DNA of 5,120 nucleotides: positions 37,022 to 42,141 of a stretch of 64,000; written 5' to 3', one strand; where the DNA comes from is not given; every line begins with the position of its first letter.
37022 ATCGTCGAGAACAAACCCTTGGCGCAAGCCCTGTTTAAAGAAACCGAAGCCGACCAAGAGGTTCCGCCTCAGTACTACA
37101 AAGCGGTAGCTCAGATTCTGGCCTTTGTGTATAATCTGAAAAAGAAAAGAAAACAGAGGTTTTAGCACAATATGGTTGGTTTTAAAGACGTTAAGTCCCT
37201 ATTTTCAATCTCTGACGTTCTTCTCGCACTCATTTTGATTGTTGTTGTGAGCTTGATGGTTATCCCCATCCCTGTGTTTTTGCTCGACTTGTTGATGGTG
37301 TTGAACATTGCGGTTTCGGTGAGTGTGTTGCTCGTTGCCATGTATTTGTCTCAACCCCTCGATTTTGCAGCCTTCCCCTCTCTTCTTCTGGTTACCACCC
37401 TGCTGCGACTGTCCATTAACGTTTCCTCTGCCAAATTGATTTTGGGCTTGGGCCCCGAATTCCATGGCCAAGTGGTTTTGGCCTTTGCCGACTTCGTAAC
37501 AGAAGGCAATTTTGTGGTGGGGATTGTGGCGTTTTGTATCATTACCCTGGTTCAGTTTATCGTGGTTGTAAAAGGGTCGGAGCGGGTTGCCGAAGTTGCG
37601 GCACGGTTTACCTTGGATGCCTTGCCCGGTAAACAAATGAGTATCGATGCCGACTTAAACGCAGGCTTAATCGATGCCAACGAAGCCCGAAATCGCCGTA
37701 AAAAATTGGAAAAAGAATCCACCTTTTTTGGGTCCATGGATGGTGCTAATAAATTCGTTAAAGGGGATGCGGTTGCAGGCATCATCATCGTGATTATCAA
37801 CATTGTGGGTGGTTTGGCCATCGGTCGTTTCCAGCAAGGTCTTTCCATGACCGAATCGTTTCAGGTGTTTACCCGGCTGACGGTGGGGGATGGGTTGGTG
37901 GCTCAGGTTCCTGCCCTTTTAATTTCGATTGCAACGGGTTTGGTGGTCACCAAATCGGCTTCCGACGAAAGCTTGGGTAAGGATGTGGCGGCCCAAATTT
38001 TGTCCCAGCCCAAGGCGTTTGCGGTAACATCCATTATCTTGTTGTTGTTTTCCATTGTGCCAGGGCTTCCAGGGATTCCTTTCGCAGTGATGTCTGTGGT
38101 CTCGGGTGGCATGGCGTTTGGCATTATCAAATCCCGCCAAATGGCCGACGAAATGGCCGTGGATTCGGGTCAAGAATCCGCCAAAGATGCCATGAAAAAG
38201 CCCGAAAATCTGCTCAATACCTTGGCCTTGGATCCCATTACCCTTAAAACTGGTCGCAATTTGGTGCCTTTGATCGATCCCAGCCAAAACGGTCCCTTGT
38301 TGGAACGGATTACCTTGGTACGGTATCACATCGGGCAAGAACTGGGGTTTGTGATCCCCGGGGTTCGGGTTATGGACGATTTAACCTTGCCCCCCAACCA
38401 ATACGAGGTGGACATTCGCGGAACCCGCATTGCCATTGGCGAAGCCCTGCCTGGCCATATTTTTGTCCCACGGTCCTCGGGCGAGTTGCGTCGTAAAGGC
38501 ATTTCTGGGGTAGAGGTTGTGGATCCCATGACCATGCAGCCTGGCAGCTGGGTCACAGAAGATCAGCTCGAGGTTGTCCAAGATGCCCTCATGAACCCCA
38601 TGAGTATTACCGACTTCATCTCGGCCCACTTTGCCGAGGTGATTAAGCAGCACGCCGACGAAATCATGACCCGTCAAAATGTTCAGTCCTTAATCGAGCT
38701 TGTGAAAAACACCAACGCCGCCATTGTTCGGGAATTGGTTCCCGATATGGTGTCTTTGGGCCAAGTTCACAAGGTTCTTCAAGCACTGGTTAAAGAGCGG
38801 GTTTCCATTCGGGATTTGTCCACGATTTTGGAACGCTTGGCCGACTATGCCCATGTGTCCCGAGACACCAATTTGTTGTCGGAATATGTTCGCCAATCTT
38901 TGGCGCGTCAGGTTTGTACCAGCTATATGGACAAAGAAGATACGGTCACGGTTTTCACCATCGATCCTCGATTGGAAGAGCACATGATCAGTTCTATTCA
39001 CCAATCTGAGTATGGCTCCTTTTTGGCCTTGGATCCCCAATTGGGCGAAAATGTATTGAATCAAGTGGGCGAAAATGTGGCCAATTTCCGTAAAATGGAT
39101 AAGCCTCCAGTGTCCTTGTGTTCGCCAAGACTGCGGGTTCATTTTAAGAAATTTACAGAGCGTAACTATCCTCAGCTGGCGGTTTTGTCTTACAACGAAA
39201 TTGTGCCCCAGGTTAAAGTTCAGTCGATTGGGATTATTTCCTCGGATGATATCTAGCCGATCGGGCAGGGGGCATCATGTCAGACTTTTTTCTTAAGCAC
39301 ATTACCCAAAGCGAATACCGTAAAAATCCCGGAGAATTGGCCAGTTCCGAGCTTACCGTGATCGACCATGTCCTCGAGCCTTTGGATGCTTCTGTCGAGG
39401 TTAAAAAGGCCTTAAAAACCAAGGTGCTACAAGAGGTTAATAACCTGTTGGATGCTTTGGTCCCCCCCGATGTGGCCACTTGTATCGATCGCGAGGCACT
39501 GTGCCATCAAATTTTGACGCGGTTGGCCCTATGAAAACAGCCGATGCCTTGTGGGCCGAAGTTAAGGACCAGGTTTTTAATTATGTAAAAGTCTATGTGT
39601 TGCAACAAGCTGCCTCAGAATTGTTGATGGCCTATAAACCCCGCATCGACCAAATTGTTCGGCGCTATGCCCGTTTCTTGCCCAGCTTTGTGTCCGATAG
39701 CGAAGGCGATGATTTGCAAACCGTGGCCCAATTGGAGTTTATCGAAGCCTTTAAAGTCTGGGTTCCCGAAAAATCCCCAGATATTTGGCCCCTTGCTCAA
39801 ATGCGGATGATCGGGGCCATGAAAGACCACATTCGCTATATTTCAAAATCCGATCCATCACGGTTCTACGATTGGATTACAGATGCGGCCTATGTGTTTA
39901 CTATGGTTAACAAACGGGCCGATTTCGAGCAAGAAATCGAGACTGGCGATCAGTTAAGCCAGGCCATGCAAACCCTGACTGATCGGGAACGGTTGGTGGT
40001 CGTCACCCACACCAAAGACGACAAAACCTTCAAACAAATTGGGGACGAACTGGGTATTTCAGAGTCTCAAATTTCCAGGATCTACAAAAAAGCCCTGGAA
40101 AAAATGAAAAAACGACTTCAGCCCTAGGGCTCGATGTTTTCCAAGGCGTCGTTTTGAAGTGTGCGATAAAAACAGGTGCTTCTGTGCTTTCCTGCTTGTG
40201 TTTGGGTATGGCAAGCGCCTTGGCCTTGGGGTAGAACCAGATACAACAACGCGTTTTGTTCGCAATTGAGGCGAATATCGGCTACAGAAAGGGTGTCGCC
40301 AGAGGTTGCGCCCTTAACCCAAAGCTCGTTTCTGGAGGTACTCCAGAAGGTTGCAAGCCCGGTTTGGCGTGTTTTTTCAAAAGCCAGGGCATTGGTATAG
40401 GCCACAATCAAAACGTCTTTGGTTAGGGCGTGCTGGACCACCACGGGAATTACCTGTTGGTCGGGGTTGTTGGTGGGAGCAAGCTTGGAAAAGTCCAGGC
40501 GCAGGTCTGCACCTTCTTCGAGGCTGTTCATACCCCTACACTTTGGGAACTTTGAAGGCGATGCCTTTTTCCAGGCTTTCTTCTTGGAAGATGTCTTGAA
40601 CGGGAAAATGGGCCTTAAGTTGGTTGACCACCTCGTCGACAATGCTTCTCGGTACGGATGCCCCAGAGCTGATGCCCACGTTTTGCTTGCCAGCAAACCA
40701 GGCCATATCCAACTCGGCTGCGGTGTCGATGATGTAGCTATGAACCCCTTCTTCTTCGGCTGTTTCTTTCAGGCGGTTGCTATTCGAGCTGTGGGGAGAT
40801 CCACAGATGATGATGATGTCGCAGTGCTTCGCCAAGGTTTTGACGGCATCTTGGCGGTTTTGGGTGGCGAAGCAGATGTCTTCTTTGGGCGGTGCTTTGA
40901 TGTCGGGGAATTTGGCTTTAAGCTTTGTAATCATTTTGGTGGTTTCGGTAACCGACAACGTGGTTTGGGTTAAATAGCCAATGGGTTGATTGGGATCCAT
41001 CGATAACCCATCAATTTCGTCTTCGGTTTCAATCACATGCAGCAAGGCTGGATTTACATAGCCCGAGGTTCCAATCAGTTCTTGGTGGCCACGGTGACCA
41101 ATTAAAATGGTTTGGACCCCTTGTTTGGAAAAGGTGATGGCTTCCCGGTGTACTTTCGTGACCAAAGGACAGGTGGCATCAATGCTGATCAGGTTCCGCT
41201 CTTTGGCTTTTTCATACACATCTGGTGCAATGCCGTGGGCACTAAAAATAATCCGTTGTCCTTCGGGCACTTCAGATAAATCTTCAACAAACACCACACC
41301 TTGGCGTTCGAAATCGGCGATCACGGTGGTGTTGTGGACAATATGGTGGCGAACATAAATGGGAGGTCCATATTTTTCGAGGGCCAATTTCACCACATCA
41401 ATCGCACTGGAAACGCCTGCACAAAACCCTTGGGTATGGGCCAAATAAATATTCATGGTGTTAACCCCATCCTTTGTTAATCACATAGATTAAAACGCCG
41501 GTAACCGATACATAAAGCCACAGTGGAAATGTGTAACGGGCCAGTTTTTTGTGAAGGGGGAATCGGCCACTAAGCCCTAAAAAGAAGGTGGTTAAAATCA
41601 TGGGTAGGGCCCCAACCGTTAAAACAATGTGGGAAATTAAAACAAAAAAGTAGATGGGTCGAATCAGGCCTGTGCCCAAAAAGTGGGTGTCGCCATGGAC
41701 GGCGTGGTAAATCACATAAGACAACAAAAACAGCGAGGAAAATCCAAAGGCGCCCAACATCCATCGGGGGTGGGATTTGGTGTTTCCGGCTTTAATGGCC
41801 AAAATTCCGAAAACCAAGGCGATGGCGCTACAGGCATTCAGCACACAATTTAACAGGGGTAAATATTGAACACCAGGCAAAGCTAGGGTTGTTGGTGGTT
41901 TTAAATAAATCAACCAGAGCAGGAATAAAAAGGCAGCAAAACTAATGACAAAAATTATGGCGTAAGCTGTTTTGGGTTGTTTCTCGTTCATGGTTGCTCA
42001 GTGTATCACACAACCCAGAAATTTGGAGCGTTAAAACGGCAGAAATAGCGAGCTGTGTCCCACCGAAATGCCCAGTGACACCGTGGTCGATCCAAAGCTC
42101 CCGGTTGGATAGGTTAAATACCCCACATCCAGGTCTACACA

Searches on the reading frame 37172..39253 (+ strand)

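Call 14: search_protein_families(library=pfam, proteins=[window:37172-39253:+], max_evalue=0.001)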
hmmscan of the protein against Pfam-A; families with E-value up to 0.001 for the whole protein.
window:37172-39253:+ (694 aa): 1 family
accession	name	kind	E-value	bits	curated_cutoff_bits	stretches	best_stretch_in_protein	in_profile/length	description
PF00771.25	FHIPEP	-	8.5e-241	801.5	29.1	1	25-681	1-656/657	FHIPEP family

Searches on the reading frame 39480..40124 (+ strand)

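Call 14: search_protein_families(library=pfam, proteins=[window:39480-40124:+], max_evalue=0.001)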
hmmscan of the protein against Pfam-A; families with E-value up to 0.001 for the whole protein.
window:39480-40124:+ (215 aa): 6 families
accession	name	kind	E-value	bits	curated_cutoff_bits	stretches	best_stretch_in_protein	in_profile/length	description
PF04545.22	Sigma70_r4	-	1.2e-14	54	24.1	1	162-211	1-50/50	Sigma-70, region 4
PF13384.12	HTH_23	-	1.5e-06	28.3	24.6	1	166-204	2-40/50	Homeodomain-like domain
PF08281.18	Sigma70_r4_2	-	2.8e-06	27.3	25.7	1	158-209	3-54/54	Sigma-70, region 4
PF00196.25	GerE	-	0.00017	21.6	23.5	1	164-210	1-46/57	Bacterial regulatory proteins, luxR family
PF13613.12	HTH_Tnp_4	-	0.00018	21.5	27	1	183-215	21-53/53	Helix-turn-helix of DDE superfamily endonuclease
PF13518.12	HTH_28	-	0.00052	20.5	25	0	170-205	1-36/52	Helix-turn-helix domain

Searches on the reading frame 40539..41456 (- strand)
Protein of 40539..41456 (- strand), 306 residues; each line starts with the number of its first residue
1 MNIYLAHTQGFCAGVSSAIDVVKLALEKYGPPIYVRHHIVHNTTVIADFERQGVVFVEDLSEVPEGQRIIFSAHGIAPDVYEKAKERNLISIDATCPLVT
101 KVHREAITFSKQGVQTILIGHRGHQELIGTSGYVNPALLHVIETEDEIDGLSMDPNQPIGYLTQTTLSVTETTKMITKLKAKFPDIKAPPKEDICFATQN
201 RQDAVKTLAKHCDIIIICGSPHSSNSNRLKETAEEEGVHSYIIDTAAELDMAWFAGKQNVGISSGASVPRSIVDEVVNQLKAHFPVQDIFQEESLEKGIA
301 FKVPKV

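Call 16: search_protein_families(library=pfam, proteins=[window:40539-41456:-], max_evalue=0.001)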
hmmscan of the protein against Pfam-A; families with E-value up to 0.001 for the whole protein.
window:40539-41456:- (306 aa): 2 families
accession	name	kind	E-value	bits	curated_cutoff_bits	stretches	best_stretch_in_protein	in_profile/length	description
PF02401.23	LYTB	-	1.6e-91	306.7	24.5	1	3-281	1-267/267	LytB protein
PF13460.12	NAD_binding_10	-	0.00078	19.8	27.2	0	176-250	25-102/184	NAD(P)H-binding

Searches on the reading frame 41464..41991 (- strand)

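Call 16: search_protein_families(library=pfam, proteins=[window:41464-41991:-], max_evalue=0.001)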
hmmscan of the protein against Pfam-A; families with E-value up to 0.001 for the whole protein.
window:41464-41991:- (176 aa): 1 family
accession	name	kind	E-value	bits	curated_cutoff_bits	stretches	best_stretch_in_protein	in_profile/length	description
PF04238.17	DUF420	-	1.5e-40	138.9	30.5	1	44-170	1-128/130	Protein of unknown function (DUF420)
